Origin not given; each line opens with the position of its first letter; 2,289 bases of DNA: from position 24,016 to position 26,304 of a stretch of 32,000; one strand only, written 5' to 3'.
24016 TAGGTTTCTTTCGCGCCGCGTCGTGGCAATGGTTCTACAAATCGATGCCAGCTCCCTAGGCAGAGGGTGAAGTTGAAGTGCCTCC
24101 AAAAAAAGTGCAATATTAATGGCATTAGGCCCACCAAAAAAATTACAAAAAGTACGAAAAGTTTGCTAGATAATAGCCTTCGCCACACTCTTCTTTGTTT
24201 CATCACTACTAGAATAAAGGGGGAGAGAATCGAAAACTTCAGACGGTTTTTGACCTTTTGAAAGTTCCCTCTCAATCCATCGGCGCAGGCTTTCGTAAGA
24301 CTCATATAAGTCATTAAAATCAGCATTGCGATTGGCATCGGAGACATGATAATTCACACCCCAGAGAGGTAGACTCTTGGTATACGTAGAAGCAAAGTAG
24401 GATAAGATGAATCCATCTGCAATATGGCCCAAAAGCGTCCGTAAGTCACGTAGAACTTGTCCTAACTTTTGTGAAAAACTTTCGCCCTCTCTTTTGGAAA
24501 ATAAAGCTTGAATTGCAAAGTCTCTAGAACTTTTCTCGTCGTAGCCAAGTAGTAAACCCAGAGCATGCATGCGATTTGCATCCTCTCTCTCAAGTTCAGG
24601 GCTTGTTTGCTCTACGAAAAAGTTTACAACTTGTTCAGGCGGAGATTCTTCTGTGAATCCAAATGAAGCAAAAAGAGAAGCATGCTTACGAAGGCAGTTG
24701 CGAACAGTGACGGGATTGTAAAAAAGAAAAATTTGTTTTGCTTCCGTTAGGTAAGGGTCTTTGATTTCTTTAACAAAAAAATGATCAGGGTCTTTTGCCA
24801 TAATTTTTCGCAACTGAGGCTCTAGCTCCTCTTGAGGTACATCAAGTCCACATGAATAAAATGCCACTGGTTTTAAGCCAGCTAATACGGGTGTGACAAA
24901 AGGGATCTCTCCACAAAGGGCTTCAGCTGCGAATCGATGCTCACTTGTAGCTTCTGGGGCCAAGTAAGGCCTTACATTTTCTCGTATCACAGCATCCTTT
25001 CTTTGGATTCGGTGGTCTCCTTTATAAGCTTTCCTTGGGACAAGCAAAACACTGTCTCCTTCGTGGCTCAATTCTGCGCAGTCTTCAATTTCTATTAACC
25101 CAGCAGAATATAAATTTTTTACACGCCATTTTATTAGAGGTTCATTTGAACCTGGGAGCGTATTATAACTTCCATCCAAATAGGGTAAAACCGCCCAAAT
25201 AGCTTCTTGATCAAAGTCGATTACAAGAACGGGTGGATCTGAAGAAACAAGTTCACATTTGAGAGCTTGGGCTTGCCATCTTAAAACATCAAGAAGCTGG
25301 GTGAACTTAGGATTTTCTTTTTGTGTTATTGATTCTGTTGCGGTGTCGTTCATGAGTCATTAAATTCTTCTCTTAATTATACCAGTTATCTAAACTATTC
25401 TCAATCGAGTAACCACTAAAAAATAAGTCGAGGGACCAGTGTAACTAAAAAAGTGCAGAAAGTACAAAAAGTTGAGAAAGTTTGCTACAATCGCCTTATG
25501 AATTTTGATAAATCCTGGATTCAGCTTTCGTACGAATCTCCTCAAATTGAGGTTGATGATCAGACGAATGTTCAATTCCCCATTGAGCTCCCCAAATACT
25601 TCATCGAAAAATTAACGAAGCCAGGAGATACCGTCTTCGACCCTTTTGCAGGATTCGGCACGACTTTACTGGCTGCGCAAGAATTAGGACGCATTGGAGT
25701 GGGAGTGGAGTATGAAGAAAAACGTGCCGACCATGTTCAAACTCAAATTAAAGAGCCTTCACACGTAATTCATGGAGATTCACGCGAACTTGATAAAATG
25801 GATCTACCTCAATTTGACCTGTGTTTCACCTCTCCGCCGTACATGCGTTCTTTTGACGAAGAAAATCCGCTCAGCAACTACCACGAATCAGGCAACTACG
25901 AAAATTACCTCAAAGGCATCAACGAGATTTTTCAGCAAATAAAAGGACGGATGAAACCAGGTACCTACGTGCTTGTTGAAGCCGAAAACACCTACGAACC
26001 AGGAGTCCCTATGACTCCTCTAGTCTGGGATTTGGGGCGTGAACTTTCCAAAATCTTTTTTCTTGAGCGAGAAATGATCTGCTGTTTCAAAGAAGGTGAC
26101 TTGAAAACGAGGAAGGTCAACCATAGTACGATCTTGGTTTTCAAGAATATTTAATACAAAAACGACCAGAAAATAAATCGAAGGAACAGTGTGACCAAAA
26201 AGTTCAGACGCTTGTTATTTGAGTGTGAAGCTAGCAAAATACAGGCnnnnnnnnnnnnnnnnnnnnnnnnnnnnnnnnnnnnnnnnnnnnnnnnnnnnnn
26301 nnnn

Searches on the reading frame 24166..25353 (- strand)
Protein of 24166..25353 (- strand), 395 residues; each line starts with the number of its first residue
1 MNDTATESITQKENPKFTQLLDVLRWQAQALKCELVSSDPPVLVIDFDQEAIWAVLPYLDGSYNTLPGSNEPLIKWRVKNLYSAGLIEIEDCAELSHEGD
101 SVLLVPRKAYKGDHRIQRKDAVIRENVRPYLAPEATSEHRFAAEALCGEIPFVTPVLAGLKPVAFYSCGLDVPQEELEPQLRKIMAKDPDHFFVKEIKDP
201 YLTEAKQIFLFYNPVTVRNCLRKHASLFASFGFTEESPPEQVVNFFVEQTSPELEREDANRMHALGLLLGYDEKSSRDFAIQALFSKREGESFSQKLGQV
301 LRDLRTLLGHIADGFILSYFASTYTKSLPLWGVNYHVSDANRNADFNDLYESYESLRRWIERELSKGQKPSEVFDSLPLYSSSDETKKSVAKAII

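Call 7: search_protein_families(library=pfam, proteins=[window:24166-25353:-], max_evalue=0.01)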
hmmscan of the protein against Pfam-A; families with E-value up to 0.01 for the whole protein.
window:24166-25353:- (395 aa): 1 family
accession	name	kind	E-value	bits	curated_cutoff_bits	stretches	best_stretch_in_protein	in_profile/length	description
PF22737.1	NNH6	-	0.0087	16.6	27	0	241-306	3-68/114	NACHT N-terminal Helical domain 6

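Call 8: search_protein_families(library=padloc, proteins=[window:24166-25353:-], max_evalue=0.01)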
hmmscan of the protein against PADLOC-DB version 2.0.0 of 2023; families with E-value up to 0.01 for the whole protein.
window:24166-25353:- (395 aa): 0 families

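Call 21: search_protein_families(library=pfam, proteins=[window:24166-25353:-], max_evalue=10)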
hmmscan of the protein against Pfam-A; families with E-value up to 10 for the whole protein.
window:24166-25353:- (395 aa): 1 family
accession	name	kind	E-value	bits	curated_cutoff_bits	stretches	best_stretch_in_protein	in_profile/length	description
PF22737.1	NNH6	-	0.0087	16.6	27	1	241-306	3-68/114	NACHT N-terminal Helical domain 6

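Call 22: search_protein_families(library=phrogs, proteins=[window:24166-25353:-], max_evalue=0.1)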
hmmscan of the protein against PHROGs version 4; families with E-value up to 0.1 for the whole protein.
window:24166-25353:- (395 aa): 0 families

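Call 109: search_protein_families(library=ncbifam, proteins=[window:24166-25353:-], max_evalue=0.1)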
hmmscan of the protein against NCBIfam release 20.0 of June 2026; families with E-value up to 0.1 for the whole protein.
window:24166-25353:- (395 aa): 0 families

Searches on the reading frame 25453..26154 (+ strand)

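Call 7: search_protein_families(library=pfam, proteins=[window:25453-26154:+], max_evalue=0.01)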
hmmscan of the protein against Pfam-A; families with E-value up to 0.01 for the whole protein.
window:25453-26154:+ (233 aa): 1 family
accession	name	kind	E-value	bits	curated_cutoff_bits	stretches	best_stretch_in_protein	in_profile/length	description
PF01555.25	N6_N4_Mtase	-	1.5e-24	87.6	26.7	2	12-94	134-218/221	DNA methylase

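Call 8: search_protein_families(library=padloc, proteins=[window:25453-26154:+], max_evalue=0.01)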
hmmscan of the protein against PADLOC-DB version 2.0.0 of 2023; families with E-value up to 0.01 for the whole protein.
window:25453-26154:+ (233 aa): 54 families (the best 25 are shown)
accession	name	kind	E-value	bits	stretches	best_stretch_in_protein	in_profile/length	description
PDLC03353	MTase_II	-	2.3e-23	81.1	2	39-99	190-250/260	Type II methyltransferase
PDLC03371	MTase_II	-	2.5e-17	61.2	1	23-100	176-253/260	Type II methyltransferase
PDLC03350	MTase_II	-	5.9e-17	60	2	40-100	236-296/312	Type II methyltransferase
PDLC03387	MTase_II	-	9.2e-16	55.8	2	40-95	216-271/289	Type II methyltransferase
PDLC03260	MTase_II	-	9.4e-16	55.6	1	27-91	235-299/349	Type II methyltransferase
PDLC03259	MTase_II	-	5.6e-15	53.1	2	33-97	189-253/423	Type II methyltransferase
PDLC03351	MTase_II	-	2.2e-13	48.1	1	44-184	133-284/348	Type II methyltransferase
PDLC03299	MTase_II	-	4.3e-13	47.4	1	39-89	197-247/296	Type II methyltransferase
PDLC04134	mad2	-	1.2e-12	45.5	1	42-211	275-430/492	mads_2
PDLC03283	MTase_II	-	1.5e-12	45.4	1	22-101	192-273/352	Type II methyltransferase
PDLC03325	MTase_II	-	8.2e-12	42.6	1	42-86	76-120/426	Type II methyltransferase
PDLC03323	MTase_II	-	1.6e-10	38.6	1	40-88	235-283/330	Type II methyltransferase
PDLC03363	MTase_II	-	2.2e-10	38.4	1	22-106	41-125/294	Type II methyltransferase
PDLC03216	MTase_II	-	2.6e-10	37.8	1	41-103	197-259/364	Type II methyltransferase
PDLC03228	MTase_II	-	7.4e-10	37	1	47-98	153-204/227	Type II methyltransferase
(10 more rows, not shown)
